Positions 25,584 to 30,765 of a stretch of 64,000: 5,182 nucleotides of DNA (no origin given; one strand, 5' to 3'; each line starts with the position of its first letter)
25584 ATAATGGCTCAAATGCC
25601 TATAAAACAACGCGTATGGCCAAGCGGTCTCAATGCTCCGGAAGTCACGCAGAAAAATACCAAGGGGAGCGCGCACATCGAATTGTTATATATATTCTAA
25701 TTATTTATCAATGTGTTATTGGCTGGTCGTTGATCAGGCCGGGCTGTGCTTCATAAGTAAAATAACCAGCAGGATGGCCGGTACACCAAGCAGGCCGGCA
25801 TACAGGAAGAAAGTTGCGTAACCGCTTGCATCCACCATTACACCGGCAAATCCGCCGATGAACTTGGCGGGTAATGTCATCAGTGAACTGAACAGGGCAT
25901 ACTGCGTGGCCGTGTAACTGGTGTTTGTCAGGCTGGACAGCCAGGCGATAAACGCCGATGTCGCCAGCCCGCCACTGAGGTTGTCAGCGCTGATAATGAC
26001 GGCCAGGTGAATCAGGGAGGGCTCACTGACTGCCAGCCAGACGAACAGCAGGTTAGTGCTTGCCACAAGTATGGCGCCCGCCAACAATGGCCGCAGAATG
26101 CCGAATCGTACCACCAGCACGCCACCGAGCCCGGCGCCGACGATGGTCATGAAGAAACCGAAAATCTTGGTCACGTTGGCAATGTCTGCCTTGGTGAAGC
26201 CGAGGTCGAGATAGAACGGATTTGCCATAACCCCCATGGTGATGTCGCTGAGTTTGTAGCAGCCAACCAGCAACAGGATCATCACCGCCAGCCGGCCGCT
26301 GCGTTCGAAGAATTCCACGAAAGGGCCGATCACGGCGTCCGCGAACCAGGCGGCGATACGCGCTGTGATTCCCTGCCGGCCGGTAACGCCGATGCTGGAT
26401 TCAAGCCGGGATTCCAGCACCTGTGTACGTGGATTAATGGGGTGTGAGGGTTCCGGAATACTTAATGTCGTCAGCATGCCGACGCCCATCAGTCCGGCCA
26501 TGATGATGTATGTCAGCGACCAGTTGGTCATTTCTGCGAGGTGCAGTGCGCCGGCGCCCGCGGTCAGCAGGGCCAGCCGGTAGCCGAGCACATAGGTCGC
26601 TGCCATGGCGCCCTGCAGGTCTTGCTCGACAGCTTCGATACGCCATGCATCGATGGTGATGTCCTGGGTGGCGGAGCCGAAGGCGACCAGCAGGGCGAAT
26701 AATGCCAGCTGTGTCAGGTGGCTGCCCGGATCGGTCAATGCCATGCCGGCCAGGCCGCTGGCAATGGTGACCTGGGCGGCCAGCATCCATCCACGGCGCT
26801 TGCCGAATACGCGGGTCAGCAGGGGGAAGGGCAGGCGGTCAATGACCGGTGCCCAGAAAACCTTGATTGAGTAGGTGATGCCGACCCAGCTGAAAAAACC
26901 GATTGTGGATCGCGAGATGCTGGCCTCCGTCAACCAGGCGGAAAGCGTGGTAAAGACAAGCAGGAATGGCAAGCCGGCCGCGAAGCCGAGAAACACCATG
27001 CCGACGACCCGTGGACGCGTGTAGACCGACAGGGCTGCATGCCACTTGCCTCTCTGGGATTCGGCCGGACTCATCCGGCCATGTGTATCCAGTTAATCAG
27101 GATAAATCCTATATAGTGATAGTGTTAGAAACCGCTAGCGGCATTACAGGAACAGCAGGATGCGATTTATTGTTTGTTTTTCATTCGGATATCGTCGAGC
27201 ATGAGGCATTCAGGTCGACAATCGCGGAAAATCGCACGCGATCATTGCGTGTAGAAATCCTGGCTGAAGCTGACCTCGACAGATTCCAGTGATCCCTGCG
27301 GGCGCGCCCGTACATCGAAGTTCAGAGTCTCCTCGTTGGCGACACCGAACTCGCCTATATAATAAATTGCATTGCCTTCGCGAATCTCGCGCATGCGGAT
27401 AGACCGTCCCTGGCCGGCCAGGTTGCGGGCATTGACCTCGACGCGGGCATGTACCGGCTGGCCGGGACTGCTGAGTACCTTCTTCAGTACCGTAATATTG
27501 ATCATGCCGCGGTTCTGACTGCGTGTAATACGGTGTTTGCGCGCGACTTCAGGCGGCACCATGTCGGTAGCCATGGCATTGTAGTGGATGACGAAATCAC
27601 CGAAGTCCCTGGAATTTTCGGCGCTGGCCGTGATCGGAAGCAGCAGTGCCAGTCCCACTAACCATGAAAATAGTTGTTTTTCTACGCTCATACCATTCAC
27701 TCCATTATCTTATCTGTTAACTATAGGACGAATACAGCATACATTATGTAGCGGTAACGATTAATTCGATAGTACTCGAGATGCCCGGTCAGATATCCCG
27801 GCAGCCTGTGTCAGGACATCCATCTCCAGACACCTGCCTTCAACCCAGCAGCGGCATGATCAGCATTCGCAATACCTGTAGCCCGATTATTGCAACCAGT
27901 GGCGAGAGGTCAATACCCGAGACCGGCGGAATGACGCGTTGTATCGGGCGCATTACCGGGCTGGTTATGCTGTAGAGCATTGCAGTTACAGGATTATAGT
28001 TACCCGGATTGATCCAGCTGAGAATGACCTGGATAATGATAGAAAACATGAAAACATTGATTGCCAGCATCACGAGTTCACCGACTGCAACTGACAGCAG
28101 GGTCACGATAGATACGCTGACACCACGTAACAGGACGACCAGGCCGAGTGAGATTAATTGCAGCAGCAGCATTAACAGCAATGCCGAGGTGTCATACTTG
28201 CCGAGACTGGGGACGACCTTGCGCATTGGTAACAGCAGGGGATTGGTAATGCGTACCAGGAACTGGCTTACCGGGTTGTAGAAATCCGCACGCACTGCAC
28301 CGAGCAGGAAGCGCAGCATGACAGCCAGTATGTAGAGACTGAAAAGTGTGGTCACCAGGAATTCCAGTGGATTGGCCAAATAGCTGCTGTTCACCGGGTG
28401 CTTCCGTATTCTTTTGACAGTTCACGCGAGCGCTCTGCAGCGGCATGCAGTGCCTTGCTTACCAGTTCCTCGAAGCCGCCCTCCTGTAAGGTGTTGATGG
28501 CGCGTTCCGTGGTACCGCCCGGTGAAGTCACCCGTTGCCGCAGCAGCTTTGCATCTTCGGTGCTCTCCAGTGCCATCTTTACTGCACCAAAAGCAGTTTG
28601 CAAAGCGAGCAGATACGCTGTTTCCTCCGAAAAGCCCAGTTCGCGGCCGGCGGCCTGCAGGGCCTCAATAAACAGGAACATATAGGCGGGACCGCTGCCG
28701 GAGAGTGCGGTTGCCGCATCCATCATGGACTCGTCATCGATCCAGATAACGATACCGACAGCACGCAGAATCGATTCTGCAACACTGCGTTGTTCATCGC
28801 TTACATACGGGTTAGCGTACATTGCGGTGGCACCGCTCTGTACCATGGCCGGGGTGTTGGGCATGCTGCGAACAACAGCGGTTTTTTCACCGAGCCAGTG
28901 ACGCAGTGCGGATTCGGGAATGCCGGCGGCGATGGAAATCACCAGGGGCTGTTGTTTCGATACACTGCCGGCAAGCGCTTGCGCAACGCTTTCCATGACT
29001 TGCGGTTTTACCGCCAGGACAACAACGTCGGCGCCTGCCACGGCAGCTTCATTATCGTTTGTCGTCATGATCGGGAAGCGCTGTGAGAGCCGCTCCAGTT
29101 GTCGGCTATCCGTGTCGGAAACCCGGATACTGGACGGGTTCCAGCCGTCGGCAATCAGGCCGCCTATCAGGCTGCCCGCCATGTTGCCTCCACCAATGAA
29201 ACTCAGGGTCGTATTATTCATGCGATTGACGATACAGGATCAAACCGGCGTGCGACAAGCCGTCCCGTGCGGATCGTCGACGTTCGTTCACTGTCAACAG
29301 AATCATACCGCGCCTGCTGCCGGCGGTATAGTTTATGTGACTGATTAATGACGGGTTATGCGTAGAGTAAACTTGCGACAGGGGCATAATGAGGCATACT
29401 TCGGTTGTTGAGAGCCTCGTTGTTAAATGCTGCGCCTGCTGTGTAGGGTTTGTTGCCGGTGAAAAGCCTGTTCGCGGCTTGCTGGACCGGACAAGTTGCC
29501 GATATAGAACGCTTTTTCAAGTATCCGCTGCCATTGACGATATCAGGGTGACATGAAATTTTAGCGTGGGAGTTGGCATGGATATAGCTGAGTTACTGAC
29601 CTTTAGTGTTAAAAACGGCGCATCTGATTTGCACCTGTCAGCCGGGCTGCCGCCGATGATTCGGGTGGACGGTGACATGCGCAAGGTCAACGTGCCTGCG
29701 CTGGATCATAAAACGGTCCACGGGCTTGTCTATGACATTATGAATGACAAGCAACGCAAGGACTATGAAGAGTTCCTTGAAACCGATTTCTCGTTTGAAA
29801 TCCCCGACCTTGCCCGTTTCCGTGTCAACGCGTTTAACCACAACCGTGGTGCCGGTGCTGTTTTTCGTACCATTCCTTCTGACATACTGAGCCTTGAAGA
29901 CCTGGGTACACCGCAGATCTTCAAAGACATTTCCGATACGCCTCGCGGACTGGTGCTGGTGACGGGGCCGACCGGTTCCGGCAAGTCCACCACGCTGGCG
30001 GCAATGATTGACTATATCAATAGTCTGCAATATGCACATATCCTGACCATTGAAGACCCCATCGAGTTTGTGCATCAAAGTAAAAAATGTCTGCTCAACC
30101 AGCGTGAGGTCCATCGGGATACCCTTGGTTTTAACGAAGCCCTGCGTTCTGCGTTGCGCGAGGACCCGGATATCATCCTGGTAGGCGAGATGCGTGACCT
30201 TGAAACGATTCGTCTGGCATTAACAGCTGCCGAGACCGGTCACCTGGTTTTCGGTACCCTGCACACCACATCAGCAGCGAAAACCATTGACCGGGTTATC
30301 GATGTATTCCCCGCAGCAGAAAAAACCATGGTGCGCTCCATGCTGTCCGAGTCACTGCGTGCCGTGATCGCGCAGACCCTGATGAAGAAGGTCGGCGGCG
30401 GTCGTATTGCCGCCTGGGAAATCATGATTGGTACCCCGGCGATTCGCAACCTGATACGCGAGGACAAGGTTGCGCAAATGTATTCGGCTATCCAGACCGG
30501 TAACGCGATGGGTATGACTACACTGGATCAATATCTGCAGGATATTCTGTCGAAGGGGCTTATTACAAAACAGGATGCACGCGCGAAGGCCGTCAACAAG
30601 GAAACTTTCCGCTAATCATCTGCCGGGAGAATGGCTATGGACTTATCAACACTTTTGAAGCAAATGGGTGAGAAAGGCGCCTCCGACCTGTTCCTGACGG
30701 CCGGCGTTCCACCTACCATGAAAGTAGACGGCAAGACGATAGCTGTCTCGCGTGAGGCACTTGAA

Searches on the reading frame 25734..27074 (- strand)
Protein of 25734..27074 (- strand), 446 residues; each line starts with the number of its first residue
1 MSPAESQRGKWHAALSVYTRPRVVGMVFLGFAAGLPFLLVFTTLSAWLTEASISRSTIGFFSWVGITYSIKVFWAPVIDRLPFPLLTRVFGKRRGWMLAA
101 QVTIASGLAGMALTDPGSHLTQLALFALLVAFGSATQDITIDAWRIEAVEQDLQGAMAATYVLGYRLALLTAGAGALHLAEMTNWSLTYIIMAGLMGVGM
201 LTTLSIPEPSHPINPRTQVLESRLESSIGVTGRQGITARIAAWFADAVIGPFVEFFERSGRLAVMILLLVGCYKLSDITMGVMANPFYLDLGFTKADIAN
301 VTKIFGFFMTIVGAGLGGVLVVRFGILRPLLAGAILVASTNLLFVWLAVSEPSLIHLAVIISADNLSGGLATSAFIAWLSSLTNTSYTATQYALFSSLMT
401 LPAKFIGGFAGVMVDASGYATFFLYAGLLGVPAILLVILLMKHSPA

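Call 47: search_protein_families(library=pfam, proteins=[window:25734-27074:-], max_evalue=0.00001)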
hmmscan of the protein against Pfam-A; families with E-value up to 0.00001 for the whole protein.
window:25734-27074:- (446 aa): 2 families
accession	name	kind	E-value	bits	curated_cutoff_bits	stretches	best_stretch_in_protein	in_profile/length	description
PF07690.21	MFS_1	-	2.7e-20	73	33.4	2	27-401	2-341/347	Major Facilitator Superfamily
PF13000.13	Acatn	-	1.3e-09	37.6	23.7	1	26-103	5-80/546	Acetyl-coenzyme A transporter 1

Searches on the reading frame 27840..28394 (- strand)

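Call 49: search_protein_families(library=pfam, proteins=[window:27840-28394:-], max_evalue=0.00001)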
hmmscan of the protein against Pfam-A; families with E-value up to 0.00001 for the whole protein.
window:27840-28394:- (184 aa): 1 family
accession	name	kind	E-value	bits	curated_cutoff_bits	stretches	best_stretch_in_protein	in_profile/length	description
PF02325.22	YGGT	-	2.1e-38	131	27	2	110-179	2-70/70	YGGT family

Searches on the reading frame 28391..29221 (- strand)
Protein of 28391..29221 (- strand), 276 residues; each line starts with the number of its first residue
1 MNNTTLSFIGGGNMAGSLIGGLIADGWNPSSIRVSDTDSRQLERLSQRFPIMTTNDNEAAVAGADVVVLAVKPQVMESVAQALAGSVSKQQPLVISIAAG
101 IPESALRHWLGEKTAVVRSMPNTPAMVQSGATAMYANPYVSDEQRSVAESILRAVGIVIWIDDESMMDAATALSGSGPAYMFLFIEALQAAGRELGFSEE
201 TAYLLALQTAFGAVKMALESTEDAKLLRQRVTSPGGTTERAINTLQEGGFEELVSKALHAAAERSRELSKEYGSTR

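Call 49: search_protein_families(library=pfam, proteins=[window:28391-29221:-], max_evalue=0.00001)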
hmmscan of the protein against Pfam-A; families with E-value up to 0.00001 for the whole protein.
window:28391-29221:- (276 aa): 2 families
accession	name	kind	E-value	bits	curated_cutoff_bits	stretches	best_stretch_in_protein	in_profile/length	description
PF14748.11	P5CR_dimer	-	3.6e-37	127.3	25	1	164-268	1-105/105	Pyrroline-5-carboxylate reductase dimerisation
PF03807.23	F420_oxidored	-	2.6e-20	73.3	21.6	1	6-100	2-94/94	NADP oxidoreductase coenzyme F420-dependent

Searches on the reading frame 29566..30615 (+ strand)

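Call 49: search_protein_families(library=pfam, proteins=[window:29566-30615:+], max_evalue=0.00001)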
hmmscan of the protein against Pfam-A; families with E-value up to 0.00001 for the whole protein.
window:29566-30615:+ (349 aa): 1 family
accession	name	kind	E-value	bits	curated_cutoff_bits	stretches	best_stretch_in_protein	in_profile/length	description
PF00437.27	T2SSE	-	1.1e-51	176.1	24.9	1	7-276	12-281/370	Type II/IV secretion system protein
